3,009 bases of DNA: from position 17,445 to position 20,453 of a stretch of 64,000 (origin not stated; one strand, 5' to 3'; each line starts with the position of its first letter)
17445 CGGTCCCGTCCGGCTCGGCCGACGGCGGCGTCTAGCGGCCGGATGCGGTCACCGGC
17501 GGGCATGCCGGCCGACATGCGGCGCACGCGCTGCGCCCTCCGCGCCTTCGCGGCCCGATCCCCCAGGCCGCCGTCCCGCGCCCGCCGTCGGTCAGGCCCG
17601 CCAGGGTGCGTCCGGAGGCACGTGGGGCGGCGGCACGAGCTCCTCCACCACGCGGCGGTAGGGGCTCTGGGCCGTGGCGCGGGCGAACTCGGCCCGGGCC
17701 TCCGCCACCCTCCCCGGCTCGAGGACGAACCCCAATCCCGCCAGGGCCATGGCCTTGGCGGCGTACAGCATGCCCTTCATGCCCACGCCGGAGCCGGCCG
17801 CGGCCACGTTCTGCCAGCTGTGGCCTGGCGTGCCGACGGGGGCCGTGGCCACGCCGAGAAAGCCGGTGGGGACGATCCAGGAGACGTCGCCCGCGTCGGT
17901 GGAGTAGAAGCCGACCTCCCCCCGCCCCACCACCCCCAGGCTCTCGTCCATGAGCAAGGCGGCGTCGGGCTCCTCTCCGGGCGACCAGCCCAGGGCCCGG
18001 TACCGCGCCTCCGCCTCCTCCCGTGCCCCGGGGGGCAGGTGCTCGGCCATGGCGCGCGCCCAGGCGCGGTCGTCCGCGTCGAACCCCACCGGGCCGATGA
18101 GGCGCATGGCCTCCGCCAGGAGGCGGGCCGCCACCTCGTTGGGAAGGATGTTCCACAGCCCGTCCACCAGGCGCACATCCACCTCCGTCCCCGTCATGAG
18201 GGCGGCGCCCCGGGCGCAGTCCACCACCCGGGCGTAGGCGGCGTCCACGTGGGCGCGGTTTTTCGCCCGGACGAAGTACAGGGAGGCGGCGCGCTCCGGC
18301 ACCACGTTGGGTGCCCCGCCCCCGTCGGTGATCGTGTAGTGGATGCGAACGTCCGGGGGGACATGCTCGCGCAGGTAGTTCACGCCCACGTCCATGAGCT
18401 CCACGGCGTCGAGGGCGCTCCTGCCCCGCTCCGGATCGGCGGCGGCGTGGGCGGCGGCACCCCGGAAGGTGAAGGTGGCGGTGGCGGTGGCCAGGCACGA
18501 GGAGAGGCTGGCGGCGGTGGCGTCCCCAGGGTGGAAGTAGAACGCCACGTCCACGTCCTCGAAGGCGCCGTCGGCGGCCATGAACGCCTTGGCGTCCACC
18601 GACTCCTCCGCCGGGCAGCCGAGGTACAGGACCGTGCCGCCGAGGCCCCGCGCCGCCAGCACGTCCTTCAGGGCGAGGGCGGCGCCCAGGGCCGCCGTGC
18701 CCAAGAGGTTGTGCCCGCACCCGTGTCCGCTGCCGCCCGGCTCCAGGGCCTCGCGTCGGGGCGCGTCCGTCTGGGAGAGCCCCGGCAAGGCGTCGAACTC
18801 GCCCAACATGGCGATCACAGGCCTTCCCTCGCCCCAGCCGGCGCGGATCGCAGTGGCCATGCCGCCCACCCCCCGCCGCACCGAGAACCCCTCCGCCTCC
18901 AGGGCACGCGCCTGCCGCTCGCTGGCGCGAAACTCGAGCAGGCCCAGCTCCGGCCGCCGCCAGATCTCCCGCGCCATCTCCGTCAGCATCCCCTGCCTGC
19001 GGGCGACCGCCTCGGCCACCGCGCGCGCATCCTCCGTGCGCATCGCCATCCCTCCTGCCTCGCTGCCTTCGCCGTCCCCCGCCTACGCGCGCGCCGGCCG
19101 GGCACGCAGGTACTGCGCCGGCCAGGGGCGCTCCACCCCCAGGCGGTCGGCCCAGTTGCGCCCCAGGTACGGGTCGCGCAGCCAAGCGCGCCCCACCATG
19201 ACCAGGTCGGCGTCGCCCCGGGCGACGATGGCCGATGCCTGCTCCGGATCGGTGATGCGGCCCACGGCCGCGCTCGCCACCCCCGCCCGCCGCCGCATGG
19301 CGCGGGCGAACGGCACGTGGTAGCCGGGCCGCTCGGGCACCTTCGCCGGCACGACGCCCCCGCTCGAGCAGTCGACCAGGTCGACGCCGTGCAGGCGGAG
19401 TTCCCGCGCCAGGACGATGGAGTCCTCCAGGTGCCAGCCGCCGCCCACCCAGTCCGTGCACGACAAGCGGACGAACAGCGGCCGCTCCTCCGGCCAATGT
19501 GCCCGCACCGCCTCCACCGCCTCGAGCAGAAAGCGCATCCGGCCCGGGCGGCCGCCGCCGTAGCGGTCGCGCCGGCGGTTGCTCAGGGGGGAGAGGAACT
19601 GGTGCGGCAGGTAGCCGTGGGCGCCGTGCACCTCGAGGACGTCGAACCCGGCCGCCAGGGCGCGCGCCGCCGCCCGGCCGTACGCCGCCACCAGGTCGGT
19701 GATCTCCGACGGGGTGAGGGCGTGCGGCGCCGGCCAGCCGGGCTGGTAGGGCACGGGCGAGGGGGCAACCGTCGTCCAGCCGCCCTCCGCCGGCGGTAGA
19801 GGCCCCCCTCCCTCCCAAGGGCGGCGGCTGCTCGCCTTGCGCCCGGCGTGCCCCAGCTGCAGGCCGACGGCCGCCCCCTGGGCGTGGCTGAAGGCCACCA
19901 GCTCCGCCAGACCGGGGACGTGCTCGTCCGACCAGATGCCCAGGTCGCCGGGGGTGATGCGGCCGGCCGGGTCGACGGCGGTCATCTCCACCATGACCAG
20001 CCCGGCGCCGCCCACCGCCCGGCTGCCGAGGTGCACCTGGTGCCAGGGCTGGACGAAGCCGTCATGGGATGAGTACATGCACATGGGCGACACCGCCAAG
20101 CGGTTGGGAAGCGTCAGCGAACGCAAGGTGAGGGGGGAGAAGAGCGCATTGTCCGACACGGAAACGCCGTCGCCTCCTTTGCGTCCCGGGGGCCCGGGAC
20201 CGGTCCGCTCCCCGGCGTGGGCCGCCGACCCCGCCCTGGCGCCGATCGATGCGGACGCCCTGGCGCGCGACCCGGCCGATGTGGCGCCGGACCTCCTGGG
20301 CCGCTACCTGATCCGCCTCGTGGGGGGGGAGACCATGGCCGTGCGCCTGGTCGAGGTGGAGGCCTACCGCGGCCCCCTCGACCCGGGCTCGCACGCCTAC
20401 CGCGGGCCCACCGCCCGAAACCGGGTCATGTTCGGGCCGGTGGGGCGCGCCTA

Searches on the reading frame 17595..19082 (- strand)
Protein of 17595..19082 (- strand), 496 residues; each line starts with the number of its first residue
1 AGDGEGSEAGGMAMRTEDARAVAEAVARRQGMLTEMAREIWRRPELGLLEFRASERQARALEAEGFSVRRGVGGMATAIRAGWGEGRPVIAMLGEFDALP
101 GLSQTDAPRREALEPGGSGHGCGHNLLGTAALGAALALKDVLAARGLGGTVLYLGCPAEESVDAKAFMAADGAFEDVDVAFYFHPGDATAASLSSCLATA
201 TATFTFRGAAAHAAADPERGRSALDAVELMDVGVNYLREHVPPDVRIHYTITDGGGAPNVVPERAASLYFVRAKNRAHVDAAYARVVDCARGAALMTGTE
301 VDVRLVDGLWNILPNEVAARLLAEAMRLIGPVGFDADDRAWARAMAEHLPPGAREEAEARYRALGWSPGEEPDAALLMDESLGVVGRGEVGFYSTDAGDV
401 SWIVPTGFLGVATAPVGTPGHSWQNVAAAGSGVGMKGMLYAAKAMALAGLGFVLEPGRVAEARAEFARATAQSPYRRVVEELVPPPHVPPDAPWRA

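Call 60: search_protein_families(library=pfam, proteins=[window:17595-19082:-], max_evalue=0.0001)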
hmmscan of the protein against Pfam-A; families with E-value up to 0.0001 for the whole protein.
window:17595-19082:- (496 aa): 2 families
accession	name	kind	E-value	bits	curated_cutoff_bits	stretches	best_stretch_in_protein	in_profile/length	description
PF07687.19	M20_dimer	-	2.7e-07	30.9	21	1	200-290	7-99/107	Peptidase dimerisation domain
PF01546.33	Peptidase_M20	-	4.9e-07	30.3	24.6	1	94-231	4-113/206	Peptidase family M20/M25/M40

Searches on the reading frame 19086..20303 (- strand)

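Call 60: search_protein_families(library=pfam, proteins=[window:19086-20303:-], max_evalue=0.0001)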
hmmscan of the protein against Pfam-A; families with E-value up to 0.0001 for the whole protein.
window:19086-20303:- (406 aa): 1 family
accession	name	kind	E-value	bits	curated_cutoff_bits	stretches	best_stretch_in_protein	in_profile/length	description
PF00724.26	Oxidored_FMN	-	1.9e-70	238.3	27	1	54-382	2-333/342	NADH:flavin oxidoreductase / NADH oxidase family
